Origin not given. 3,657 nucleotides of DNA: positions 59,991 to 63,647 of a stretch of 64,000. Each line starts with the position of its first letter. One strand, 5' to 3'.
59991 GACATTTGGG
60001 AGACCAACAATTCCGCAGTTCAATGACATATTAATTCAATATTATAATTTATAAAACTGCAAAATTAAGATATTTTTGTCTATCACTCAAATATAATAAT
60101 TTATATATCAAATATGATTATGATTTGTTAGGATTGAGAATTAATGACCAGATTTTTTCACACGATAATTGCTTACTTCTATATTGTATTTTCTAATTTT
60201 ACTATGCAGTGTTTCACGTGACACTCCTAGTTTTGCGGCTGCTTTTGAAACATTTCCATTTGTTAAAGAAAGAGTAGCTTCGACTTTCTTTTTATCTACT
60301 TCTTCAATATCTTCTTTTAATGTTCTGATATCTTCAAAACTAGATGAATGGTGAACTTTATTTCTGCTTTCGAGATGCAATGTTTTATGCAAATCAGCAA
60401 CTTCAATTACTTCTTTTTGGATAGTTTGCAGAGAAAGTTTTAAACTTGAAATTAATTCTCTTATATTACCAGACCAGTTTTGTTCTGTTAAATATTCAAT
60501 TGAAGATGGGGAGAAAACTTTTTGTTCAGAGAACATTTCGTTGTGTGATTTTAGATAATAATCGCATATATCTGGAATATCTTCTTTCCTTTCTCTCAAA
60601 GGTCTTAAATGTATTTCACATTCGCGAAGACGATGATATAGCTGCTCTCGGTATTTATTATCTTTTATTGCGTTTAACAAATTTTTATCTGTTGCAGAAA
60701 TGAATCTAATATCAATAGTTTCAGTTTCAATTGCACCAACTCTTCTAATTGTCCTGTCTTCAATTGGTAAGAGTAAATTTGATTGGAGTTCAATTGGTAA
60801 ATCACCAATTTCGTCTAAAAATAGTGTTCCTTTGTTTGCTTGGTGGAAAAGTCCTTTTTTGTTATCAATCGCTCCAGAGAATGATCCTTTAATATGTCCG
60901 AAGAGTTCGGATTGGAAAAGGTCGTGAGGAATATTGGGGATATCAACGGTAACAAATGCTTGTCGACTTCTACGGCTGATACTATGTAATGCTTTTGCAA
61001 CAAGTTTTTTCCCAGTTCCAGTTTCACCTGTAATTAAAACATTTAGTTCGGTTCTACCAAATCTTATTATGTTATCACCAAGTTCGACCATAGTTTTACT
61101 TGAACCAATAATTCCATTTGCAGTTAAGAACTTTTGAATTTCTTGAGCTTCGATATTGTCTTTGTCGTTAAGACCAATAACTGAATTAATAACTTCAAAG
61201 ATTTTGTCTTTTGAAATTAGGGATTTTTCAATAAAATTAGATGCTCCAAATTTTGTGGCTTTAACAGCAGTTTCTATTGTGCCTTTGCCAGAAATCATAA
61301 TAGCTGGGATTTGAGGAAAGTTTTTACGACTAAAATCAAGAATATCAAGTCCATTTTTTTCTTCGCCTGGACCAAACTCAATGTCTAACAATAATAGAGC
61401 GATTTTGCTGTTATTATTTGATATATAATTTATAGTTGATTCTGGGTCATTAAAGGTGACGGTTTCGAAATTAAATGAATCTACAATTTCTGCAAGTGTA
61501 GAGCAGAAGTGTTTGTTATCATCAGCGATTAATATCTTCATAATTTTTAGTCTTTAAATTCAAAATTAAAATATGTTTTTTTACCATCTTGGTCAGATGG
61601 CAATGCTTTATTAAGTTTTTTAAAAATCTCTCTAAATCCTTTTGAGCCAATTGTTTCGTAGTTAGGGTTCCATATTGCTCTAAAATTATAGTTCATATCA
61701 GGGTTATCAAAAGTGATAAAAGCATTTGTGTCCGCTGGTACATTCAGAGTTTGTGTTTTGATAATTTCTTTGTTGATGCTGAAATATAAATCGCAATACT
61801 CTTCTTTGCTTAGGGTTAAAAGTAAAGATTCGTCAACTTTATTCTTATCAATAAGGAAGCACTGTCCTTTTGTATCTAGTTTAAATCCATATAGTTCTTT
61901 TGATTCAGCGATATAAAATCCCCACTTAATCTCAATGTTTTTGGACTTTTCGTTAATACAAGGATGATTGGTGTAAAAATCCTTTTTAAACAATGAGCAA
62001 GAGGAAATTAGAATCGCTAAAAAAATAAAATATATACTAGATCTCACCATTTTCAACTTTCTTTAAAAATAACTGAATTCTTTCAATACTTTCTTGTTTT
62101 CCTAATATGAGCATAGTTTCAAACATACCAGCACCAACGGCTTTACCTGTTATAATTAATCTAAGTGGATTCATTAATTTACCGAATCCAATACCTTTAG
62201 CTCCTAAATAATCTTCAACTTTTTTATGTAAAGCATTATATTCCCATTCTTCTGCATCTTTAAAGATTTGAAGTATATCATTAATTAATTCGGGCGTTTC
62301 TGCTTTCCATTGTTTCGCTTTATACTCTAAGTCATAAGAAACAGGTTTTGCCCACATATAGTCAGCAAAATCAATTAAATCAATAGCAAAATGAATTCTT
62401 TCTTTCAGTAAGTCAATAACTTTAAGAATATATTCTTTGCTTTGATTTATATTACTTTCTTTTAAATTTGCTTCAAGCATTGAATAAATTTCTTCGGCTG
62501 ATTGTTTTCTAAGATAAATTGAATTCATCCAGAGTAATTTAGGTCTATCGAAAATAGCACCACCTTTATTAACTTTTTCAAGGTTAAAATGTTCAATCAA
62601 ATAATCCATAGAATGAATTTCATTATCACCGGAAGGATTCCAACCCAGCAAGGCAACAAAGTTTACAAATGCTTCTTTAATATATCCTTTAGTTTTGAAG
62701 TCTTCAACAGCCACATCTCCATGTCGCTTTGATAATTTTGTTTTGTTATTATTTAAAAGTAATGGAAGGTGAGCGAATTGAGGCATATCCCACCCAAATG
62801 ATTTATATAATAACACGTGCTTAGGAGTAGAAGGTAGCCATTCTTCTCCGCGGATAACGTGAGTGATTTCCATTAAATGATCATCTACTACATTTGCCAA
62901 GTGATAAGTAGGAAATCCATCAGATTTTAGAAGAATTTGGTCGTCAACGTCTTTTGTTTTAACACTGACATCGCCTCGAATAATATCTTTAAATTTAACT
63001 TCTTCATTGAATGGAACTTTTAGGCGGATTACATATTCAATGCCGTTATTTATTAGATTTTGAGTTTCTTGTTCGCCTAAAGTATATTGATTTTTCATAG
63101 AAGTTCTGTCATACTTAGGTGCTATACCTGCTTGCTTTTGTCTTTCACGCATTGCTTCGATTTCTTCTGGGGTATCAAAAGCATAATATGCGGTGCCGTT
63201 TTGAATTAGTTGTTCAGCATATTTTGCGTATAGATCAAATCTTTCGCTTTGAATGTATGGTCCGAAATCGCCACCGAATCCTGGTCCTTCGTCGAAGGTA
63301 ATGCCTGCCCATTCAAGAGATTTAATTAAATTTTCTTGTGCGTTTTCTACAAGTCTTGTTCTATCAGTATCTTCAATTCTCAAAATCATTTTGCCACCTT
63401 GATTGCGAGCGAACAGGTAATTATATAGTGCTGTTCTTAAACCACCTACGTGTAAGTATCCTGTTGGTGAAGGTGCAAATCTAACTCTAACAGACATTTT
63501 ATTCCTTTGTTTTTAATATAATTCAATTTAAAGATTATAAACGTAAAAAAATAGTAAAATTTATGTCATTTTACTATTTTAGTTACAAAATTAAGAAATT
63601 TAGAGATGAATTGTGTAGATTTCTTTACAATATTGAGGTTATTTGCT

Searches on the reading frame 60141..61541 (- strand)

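Call 44: search_protein_families(library=pfam, proteins=[window:60141-61541:-], max_evalue=0.00001)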
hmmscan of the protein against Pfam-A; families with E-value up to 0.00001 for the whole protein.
window:60141-61541:- (466 aa): 6 families
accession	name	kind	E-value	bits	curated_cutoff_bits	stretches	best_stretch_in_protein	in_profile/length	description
PF00158.32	Sigma54_activat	-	2.2e-57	193.9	20.2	1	144-311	1-168/168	Sigma-54 interaction domain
PF14532.12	Sigma54_activ_2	-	1.8e-20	74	25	1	145-315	1-138/138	Sigma-54 interaction domain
PF25601.1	AAA_lid_14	-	1.1e-14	54.4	27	1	316-396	1-82/87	AAA+ ATPase lid domain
PF00072.30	Response_reg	-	1.9e-13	51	30.2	1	3-118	1-110/111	Response regulator receiver domain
PF02954.25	HTH_8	-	1.6e-11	44.2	22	1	412-452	2-42/42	Bacterial regulatory protein, Fis family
PF01078.27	Mg_chelatase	-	3e-06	27.2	20.3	0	167-268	24-138/207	Magnesium chelatase, subunit ChlI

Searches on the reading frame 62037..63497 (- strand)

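Call 44: search_protein_families(library=pfam, proteins=[window:62037-63497:-], max_evalue=0.00001)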
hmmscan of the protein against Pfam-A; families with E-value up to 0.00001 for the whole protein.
window:62037-63497:- (486 aa): 2 families
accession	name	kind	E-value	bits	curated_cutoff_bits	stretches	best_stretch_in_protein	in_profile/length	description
PF00749.27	tRNA-synt_1c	-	1.8e-107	359.3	23.4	1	3-323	2-314/314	tRNA synthetases class I (E and Q), catalytic domain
PF19269.4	Anticodon_2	-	1.4e-32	113.5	23.6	1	351-476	10-139/141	Anticodon binding domain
